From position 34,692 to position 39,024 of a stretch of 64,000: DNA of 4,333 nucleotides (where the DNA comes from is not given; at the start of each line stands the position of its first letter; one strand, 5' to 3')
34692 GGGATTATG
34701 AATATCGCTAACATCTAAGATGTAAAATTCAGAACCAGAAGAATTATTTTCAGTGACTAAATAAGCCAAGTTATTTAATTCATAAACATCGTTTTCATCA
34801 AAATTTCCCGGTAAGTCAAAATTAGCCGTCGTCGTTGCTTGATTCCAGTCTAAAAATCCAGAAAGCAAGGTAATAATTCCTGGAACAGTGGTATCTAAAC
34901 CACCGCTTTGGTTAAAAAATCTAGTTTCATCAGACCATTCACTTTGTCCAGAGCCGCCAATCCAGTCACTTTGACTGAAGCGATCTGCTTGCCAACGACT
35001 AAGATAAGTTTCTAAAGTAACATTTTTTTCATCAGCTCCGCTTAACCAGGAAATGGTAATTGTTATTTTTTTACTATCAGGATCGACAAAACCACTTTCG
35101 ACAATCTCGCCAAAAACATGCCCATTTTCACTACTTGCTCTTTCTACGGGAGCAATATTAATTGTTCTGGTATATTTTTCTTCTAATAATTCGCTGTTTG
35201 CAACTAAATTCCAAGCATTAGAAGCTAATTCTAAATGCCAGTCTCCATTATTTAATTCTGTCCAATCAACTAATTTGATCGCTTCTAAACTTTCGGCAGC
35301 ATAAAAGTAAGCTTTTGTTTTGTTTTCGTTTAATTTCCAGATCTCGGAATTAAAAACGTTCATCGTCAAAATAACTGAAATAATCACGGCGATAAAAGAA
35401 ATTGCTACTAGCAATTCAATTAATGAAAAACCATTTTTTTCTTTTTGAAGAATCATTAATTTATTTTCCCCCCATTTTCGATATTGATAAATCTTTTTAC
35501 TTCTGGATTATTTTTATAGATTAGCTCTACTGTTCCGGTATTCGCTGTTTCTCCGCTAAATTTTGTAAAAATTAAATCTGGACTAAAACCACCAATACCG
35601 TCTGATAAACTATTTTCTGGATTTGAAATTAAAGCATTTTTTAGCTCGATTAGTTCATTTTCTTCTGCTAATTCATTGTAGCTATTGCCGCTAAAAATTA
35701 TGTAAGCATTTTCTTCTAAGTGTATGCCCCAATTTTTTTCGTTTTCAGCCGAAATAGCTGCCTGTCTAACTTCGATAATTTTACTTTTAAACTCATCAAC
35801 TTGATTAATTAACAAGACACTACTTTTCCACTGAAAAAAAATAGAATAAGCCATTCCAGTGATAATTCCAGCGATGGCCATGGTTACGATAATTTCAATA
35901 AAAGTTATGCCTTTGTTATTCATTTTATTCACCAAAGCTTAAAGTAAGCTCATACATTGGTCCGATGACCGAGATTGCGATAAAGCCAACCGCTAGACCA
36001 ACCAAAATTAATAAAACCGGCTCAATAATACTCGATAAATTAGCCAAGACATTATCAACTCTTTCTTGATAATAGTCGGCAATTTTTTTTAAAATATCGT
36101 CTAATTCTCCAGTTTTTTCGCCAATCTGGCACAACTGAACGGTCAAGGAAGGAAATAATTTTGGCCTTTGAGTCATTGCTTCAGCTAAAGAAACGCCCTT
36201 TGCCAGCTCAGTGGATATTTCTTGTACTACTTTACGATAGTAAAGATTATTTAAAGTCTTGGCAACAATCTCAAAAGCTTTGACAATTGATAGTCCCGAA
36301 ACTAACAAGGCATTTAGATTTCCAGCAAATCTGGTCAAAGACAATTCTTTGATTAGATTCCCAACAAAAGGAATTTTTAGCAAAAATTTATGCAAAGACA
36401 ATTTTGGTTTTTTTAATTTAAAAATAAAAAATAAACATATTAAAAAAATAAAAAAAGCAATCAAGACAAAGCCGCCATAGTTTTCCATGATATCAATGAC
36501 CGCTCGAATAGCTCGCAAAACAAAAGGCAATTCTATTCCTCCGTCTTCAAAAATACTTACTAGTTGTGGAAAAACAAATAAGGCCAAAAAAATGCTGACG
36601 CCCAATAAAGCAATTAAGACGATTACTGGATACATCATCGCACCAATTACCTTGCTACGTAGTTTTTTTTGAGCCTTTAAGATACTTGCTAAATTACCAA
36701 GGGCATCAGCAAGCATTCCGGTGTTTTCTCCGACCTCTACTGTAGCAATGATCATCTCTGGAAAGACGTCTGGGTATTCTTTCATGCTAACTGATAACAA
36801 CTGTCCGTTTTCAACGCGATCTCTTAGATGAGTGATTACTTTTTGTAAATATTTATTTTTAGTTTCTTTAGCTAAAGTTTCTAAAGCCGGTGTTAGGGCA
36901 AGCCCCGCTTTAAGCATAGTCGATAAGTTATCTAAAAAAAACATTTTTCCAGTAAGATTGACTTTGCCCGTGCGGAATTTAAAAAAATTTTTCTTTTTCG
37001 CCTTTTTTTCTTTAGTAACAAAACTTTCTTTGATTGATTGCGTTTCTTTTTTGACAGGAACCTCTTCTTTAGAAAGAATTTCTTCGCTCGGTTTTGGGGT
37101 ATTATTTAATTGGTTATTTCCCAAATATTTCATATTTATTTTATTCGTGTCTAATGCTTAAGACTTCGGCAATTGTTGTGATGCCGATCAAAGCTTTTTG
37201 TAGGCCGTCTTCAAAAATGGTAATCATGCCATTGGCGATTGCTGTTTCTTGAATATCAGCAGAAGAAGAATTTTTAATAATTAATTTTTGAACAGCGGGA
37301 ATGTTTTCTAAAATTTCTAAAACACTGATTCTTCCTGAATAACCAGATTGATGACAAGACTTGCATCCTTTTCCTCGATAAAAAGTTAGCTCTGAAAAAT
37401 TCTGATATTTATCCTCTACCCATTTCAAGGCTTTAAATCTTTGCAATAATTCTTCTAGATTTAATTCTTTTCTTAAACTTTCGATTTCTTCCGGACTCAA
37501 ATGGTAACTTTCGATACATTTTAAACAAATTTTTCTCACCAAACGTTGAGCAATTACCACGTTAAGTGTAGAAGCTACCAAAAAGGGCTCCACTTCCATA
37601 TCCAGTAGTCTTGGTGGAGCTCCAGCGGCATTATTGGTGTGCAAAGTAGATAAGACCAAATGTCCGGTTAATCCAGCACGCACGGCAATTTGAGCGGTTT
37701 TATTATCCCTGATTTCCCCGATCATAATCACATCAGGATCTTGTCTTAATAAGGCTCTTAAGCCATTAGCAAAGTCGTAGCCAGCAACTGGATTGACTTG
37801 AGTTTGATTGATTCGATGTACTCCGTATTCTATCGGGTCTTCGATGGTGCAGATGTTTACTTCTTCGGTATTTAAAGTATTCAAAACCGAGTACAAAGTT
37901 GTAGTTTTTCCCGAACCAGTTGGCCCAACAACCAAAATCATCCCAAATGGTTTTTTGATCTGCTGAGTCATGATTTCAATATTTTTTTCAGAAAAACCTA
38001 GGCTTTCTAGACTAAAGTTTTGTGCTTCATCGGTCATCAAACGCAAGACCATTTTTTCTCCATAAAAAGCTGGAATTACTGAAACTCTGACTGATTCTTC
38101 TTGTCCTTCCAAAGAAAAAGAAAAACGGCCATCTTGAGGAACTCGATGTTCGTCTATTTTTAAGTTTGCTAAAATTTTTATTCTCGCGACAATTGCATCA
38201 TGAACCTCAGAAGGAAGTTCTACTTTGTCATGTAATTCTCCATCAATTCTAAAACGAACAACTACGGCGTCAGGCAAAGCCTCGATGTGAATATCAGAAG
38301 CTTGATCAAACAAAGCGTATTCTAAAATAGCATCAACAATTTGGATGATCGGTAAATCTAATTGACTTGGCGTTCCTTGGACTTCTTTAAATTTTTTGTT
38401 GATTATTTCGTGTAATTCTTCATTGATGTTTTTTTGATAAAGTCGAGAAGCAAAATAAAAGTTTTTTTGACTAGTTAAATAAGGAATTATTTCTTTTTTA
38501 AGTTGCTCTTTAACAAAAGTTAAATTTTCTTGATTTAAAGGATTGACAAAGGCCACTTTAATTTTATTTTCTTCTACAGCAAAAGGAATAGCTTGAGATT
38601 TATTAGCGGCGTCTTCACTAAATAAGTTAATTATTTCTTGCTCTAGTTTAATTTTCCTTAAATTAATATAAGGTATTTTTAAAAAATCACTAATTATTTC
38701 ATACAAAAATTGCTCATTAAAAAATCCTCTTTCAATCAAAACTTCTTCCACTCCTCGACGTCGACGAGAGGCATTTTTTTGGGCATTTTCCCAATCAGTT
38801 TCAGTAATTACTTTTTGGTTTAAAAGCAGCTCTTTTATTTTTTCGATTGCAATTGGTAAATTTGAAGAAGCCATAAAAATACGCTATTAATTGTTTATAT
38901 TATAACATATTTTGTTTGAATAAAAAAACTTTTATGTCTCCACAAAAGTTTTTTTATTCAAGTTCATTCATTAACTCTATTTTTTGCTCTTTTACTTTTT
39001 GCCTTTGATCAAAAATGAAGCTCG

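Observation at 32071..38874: Type IV pilus locus with a 632-aa LVIVD-beta-propeller pilin and a PA14-domain partner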

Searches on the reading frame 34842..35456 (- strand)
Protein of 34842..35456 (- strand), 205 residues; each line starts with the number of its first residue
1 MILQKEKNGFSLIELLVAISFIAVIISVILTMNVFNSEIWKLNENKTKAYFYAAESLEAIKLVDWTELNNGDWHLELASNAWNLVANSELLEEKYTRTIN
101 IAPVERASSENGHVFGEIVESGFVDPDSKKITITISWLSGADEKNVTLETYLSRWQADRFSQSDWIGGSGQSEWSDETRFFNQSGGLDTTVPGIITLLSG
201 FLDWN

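Call 58: search_solved_structures(query=A5, max_evalue=10)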
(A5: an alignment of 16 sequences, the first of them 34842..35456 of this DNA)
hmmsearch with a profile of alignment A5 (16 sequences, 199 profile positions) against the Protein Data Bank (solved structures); distinct sequences matched with E-value up to 10: 6.
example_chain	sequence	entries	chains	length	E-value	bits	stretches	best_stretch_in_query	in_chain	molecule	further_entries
9egp_A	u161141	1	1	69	0.0072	19.2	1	3-33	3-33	Geopilin domain 1 protein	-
7tgg_A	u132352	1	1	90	0.016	18.1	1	3-45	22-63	Geopilin domain 1 protein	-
8gyr_B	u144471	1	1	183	0.085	15.7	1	104-147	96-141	LigA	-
8gyr_A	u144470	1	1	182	0.087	15.7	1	104-147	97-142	Leptospira Immunoglobulin-like protein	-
9laa_A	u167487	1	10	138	0.22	14.4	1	4-34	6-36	Type IV pilin protein PilA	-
5g23_A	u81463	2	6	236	0.29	14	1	8-47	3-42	TYPE-IV LIKE PILIN TTHA1219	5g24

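Call 61: search_protein_families(library=ncbifam, alignment_id=A5, max_evalue=0.1)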
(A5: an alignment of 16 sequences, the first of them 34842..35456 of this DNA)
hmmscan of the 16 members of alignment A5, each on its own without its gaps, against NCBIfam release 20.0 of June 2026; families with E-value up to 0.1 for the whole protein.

A. member 1, window:34842-35456:- (205 aa): 13 families
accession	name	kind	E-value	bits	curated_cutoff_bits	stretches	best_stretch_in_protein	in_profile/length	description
NF041013.1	T4P_ComGE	equivalog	1.4e-06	28.3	49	1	5-58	1-54/83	competence type IV pilus minor pilin ComGE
TIGR02599.1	TIGR02599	subfamily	5.8e-05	22.5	256.5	1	9-61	1-53/361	Verru_Chthon cassette protein C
TIGR02532.1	IV_pilin_GFxxxE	domain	0.00018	21.2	16.3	1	8-30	2-24/24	prepilin-type N-terminal cleavage/methylation domain-containing protein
NF047828.1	T3SSXpsI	equivalog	0.0022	18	150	1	8-84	2-78/132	type II secretion system protein XpsI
NF041002.1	pilin_ComGF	equivalog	0.0054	17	80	1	8-55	2-50/139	competence type IV pilus minor pilin ComGF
TIGR01707.1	gspI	equivalog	0.0055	17.2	44.35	1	9-63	1-55/101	type II secretion system minor pseudopilin GspI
NF038304.1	EPS_HpsC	equivalog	0.0076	15.8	200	1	4-34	17-49/318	hormogonium polysaccharide secretion pseudopilin HpsC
NF007800.0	PRK10506.1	equivalog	0.011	15.5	158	1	5-27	6-28/163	prepilin peptidase-dependent protein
NF007862.0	PRK10574.1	equivalog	0.03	14.5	138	1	6-28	3-25/145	prepilin peptidase-dependent pilin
TIGR01708.2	typeII_sec_gspH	equivalog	0.031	14.3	80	1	8-34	2-28/169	type II secretion system minor pseudopilin GspH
NF007848.0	PRK10557.1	equivalog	0.041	13.2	120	1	4-41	7-45/192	prepilin peptidase-dependent protein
NF040982.1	ComGD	equivalog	0.064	13.7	70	0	7-36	1-29/139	competence type IV pilus minor pilin ComGD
TIGR02523.1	type_IV_pilV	equivalog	0.076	13.5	52.2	0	8-62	2-56/139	type IV pilus modification protein PilV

B. families by the number of members that match (of 16 scanned): 23 families
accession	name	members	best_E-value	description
NF041013.1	T4P_ComGE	13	7.8e-07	competence type IV pilus minor pilin ComGE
TIGR02523.1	type_IV_pilV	10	1.6e-08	type IV pilus modification protein PilV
NF007848.0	PRK10557.1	10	0.001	prepilin peptidase-dependent protein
TIGR02532.1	IV_pilin_GFxxxE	8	6.1e-05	prepilin-type N-terminal cleavage/methylation domain-containing protein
NF047828.1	T3SSXpsI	7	0.00014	type II secretion system protein XpsI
NF041002.1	pilin_ComGF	7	0.0048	competence type IV pilus minor pilin ComGF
TIGR01707.1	gspI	6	0.0003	type II secretion system minor pseudopilin GspI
NF007800.0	PRK10506.1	6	0.00047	prepilin peptidase-dependent protein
NF007862.0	PRK10574.1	6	0.0038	prepilin peptidase-dependent pilin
TIGR01708.2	typeII_sec_gspH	5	0.00047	type II secretion system minor pseudopilin GspH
NF007660.0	PRK10332.1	5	0.0042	prepilin-type N-terminal cleavage/methylation domain-containing protein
TIGR02599.1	TIGR02599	4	5.8e-05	Verru_Chthon cassette protein C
NF038304.1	EPS_HpsC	4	0.0011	hormogonium polysaccharide secretion pseudopilin HpsC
NF040999.1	pilin_ComGC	4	0.0016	competence type IV pilus major pilin ComGC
NF040982.1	ComGD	4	0.0039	competence type IV pilus minor pilin ComGD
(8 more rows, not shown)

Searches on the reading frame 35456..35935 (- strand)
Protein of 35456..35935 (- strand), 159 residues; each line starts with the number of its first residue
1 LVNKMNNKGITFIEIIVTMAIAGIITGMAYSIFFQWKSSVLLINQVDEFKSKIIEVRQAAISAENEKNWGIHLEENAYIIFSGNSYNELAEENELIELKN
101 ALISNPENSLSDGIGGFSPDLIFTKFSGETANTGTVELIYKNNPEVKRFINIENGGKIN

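Call 3: search_protein_families(library=pfam, proteins=[window:35456-35935:-], max_evalue=1)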
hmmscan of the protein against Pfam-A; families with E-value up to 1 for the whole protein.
window:35456-35935:- (159 aa): 2 families
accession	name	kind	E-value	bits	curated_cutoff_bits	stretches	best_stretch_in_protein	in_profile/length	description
PF07963.17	N_methyl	-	1e-06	28.5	21.2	1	5-30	2-27/27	Prokaryotic N-terminal methylation motif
PF19942.4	DUF6404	-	0.032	15.1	27.6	1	5-38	71-104/115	Family of unknown function (DUF6404)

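Call 4: search_protein_families(library=ncbifam, proteins=[window:35456-35935:-], max_evalue=1)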
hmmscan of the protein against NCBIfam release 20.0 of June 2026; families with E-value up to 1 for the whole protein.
window:35456-35935:- (159 aa): 7 families
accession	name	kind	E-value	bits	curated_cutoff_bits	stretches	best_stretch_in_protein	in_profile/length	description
NF040982.1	ComGD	equivalog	6.5e-06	26.6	70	1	7-102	1-93/139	competence type IV pilus minor pilin ComGD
NF007800.0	PRK10506.1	equivalog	2.2e-05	24.4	158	1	5-93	6-94/163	prepilin peptidase-dependent protein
TIGR01708.2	typeII_sec_gspH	equivalog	0.00016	21.7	80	1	8-81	2-73/169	type II secretion system minor pseudopilin GspH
TIGR02532.1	IV_pilin_GFxxxE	domain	0.00027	20.6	16.3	1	8-30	2-24/24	prepilin-type N-terminal cleavage/methylation domain-containing protein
NF041775.1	typeIV_PilA_Myxo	equivalog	0.048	13.6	400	1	6-38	9-41/214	type IV pilin protein PilA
TIGR03262.1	PhnU2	equivalog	0.11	11.1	593.25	1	10-39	371-400/546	putative 2-aminoethylphosphonate ABC transporter permease subunit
NF041013.1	T4P_ComGE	equivalog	0.14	12.3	49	1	6-35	2-31/83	competence type IV pilus minor pilin ComGE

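Call 56: search_solved_structures(query=A3, max_evalue=10)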
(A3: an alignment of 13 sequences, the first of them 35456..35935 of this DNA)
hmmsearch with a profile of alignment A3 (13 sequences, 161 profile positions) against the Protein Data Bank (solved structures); distinct sequences matched with E-value up to 10: 21.
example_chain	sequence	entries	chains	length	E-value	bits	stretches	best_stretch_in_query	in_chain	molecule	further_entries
9egp_A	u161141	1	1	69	1.6e-10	44.1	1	1-54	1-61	Geopilin domain 1 protein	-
7tgg_A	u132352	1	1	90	1.7e-09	40.7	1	1-60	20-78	Geopilin domain 1 protein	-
9laa_A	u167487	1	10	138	1.8e-06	30.8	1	4-56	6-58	Type IV pilin protein PilA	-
8tj2_C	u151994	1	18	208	5.6e-06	29.3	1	11-58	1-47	Type IV major pilin protein PilA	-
9lab_B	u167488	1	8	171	6.4e-06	29.1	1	5-42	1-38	MSHA major pilin subunit MshA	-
6gv9_A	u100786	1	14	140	8e-06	28.8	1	11-50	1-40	Prepilin peptidase-dependent protein D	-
2m7g_A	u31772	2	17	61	1.5e-05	27.9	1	11-61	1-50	Geopilin domain 1 protein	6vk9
8pfb_G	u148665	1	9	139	0.0001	25.2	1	11-56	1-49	Type IV pilin PilE1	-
8tob_GA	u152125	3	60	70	0.00028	23.8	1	12-49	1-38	Fimbrial protein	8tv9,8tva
5kua_A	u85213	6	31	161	0.00046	23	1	11-45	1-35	pilin | Neisseria meningitidis PilE variant SB-GATDH | Neisseria meningitidis PilE, SB-DATDH variant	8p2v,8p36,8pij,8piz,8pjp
8p3b_A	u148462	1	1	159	0.00051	22.9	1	11-45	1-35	Fimbrial protein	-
1ay2_A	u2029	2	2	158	0.00057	22.8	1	11-45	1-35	TYPE 4 PILIN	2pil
2hi2_A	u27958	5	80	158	0.00058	22.7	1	11-45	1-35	Fimbrial protein | PilA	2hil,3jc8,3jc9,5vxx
1oqw_A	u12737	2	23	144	0.00074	22.4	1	11-57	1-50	Fimbrial protein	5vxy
6xxd_A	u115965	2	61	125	0.00089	22.1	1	11-45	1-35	PilA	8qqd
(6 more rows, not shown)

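Call 59: search_protein_families(library=ncbifam, alignment_id=A3, max_evalue=0.1)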
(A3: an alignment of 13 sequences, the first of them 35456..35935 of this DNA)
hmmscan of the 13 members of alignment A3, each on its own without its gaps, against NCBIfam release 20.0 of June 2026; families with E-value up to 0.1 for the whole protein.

A. member 1, window:35456-35935:- (159 aa): 5 families
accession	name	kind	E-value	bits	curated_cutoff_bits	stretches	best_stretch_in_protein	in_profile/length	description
NF040982.1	ComGD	equivalog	6.5e-06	26.6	70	1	7-102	1-93/139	competence type IV pilus minor pilin ComGD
NF007800.0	PRK10506.1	equivalog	2.2e-05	24.4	158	1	5-93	6-94/163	prepilin peptidase-dependent protein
TIGR01708.2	typeII_sec_gspH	equivalog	0.00016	21.7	80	1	8-81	2-73/169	type II secretion system minor pseudopilin GspH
TIGR02532.1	IV_pilin_GFxxxE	domain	0.00027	20.6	16.3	1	8-30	2-24/24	prepilin-type N-terminal cleavage/methylation domain-containing protein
NF041775.1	typeIV_PilA_Myxo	equivalog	0.048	13.6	400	1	6-38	9-41/214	type IV pilin protein PilA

B. families by the number of members that match (of 13 scanned): 19 families
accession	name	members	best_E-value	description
NF007800.0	PRK10506.1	13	1.1e-10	prepilin peptidase-dependent protein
NF040982.1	ComGD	13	6.5e-10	competence type IV pilus minor pilin ComGD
TIGR01708.2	typeII_sec_gspH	13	7.8e-09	type II secretion system minor pseudopilin GspH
TIGR02532.1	IV_pilin_GFxxxE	13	1.9e-05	prepilin-type N-terminal cleavage/methylation domain-containing protein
NF007862.0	PRK10574.1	12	4.5e-05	prepilin peptidase-dependent pilin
TIGR02596.1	TIGR02596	9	1.1e-05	Verru_Chthon cassette protein D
NF047827.1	T3SSXpsH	9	7e-05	type II secretion system protein XpsH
NF041775.1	typeIV_PilA_Myxo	9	0.00076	type IV pilin protein PilA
TIGR01710.1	typeII_sec_gspG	7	0.00031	type II secretion system major pseudopilin GspG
NF041013.1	T4P_ComGE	7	0.0026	competence type IV pilus minor pilin ComGE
NF040999.1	pilin_ComGC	3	0.00028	competence type IV pilus major pilin ComGC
NF007848.0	PRK10557.1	3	0.0006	prepilin peptidase-dependent protein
TIGR01711.1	gspJ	3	0.03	type II secretion system minor pseudopilin GspJ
NF041002.1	pilin_ComGF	2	0.0077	competence type IV pilus minor pilin ComGF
TIGR01707.1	gspI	2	0.037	type II secretion system minor pseudopilin GspI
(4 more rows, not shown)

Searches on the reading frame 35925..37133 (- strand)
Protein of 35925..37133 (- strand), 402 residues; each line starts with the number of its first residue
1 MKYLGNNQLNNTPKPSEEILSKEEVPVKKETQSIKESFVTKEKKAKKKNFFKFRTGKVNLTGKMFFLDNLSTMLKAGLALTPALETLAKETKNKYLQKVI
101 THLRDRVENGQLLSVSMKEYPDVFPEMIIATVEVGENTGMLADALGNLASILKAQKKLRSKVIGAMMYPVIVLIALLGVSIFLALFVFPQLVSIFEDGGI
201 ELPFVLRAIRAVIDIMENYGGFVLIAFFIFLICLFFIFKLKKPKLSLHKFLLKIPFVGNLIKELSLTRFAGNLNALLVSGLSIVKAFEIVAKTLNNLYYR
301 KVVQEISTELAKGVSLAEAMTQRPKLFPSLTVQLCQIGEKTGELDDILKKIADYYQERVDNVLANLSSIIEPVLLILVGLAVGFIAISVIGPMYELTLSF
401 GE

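Call 3: search_protein_families(library=pfam, proteins=[window:35925-37133:-], max_evalue=1)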
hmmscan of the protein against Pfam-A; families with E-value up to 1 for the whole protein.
window:35925-37133:- (402 aa): 2 families
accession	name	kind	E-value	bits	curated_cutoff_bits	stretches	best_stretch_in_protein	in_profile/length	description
PF00482.28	T2SSF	-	6.7e-57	191.3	25.2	2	66-189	1-125/125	Type II secretion system (T2SS), protein F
PF01798.23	Nop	-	0.062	13.2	25.4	1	286-372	40-124/228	snoRNA binding domain, fibrillarin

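Call 4: search_protein_families(library=ncbifam, proteins=[window:35925-37133:-], max_evalue=1)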
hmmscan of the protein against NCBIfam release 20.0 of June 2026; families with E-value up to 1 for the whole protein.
window:35925-37133:- (402 aa): 8 families
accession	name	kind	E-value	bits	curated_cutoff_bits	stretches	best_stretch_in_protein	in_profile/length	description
TIGR02120.1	GspF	equivalog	1.6e-83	281.2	424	1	42-397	43-398/401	type II secretion system inner membrane protein GspF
NF007861.0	PRK10573.1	equivalog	6.7e-73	246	401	1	54-397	52-395/401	protein transport protein HofC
NF052606.1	T4PiliAsmPilCMyx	equivalog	2.5e-65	221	700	1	40-396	59-414/419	type IV pilus assembly protein PilC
NF052607.1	T4PiliAsmPilCThrm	equivalog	5.9e-65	219.9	700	1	64-396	69-400/406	type IV pilus assembly protein PilC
NF047826.1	T3SSXpsF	equivalog_domain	7.3e-54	183.1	650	1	51-401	56-405/405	type II secretion system protein XpsF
NF041012.2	T4P_ComGB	equivalog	2.5e-45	155.3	240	1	64-396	4-330/332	competence type IV pilus assembly protein ComGB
NF049906.1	IncMemCPSIT0556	equivalog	0.024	13.4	400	1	274-308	185-219/337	CPSIT_0556 family inclusion membrane protein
TIGR03141.1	cytochro_ccmD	equivalog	0.18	11.9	25.95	1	216-235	3-22/47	heme exporter protein CcmD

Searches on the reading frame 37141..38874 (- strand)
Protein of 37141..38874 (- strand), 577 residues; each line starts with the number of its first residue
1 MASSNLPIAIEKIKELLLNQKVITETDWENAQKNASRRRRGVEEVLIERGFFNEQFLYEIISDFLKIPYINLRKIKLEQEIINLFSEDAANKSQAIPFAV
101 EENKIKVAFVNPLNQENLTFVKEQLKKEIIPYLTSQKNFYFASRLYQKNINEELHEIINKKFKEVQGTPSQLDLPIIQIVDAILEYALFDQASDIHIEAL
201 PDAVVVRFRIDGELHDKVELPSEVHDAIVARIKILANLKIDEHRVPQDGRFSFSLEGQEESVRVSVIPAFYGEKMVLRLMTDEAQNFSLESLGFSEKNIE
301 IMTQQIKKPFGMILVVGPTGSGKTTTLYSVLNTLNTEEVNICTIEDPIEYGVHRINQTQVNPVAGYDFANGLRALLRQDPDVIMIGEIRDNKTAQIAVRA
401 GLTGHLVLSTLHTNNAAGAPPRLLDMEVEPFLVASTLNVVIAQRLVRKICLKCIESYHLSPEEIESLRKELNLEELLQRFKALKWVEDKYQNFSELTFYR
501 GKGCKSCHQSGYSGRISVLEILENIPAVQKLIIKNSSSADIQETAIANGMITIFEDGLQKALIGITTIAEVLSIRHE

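Call 3: search_protein_families(library=pfam, proteins=[window:37141-38874:-], max_evalue=1)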
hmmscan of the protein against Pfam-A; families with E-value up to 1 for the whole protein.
window:37141-38874:- (577 aa): 32 families (the best 25 are shown)
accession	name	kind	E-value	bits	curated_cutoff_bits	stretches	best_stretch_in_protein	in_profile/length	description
PF00437.27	T2SSE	-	1.4e-125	419.2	24.9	1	174-572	6-369/370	Type II/IV secretion system protein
PF05157.20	MshEN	-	6.5e-10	39.3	23.1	1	66-137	2-74/90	MshEN domain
PF13401.12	AAA_22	-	1.3e-05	26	27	1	311-344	6-39/130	AAA domain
PF12775.13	AAA_7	-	0.00015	21.8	25.8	1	311-344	34-67/181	P-loop containing dynein motor region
PF13191.12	AAA_16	-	0.00055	20.9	32.6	1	309-338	24-52/167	AAA ATPase domain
PF25199.1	nSTAND_NTPase5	-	0.0016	18.7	34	1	305-347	36-79/145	Novel STAND NTPase 5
PF20720.3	nSTAND3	-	0.0019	18.3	27.2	1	310-353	17-59/155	Novel STAND NTPase 3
PF01580.24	FtsK_SpoIIIE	-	0.0024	17.8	24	1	292-334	22-63/221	FtsK/SpoIIIE family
PF13173.12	AAA_14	-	0.0044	17.5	27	1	312-397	4-80/129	AAA domain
PF00004.35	AAA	-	0.0052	17.7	21.2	1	313-341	1-29/131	ATPase family associated with various cellular activities (AAA)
PF04665.18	Pox_A32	-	0.0067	16.4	22.8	1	306-336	10-39/242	Poxvirus A32 protein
PF04851.21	ResIII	-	0.0075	16.6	22.5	1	299-337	12-50/164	Type III restriction enzyme, res subunit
PF00005.33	ABC_tran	-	0.023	15.7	25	1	312-349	13-50/137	ABC transporter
PF00448.28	SRP54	-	0.023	14.8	22.7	1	312-341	3-32/196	SRP54-type protein, GTPase domain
PF03205.20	MobB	-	0.027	14.8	26.6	1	313-345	2-34/133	Molybdopterin guanine dinucleotide synthesis protein B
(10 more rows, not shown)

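Call 4: search_protein_families(library=ncbifam, proteins=[window:37141-38874:-], max_evalue=1)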
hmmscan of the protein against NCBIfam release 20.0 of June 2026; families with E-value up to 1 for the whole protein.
window:37141-38874:- (577 aa): 36 families (the best 25 are shown)
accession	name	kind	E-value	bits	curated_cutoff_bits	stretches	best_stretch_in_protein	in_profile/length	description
TIGR02533.1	type_II_gspE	equivalog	1.8e-156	521.6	630.25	1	90-574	9-485/486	type II secretion system ATPase GspE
TIGR02538.1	type_IV_pilB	equivalog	6.2e-152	507.1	675.65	1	13-573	2-560/564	type IV-A pilus assembly ATPase PilB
NF007755.0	PRK10436.1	equivalog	5.7e-130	434.1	617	1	91-574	15-458/465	type II secretion system protein GspE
NF053534.1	T4PilAsmATPsTfpB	equivalog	7.8e-129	430.7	850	1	50-574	61-581/584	type IV pilus assembly ATPase TfpB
NF041000.1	ATPase_ComGA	equivalog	1.4e-78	263.6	300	1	182-447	2-266/267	competence type IV pilus ATPase ComGA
TIGR01420.1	pilT_fam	subfamily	1.2e-56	192.5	319.1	1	181-448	3-270/343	PilT/PilU family type 4a pilus ATPase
TIGR02525.1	plasmid_TraJ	equivalog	1.8e-24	86.4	368.3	1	308-447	147-299/372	plasmid transfer ATPase TraJ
TIGR02524.1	dot_icm_DotB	equivalog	1.5e-18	67.1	463.3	1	295-447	123-286/358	Dot/Icm type IV secretion system ATPase DotB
NF058587.1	archaellum_moto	equivalog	5.2e-16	58.5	550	1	313-448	278-419/527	archaellum flagellar ATPase motor FlaI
TIGR02782.1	TrbB_P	equivalog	3.2e-14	52.9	304.55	1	297-426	124-255/303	P-type conjugative transfer ATPase TrbB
TIGR03819.1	heli_sec_ATPase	hypoth_equivalog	7.1e-14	51.7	373.15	1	227-426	98-300/340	TadA family conjugal transfer-associated ATPase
TIGR02788.1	VirB11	equivalog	8.9e-13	47.9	249.95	1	312-429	146-268/308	P-type DNA transfer ATPase VirB11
NF010469.0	PRK13894.1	subfamily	3.1e-11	43.2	508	1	295-423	135-264/320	conjugal transfer ATPase TrbB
NF010407.0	PRK13833.1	subfamily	1.5e-10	41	499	1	294-428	129-264/323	conjugal transfer protein TrbB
NF008411.1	PRK11234.1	equivalog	2.6e-08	32.7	1170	1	12-168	483-639/723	cyclic di-3',5'-guanylate-activated glycosyltransferase NfrB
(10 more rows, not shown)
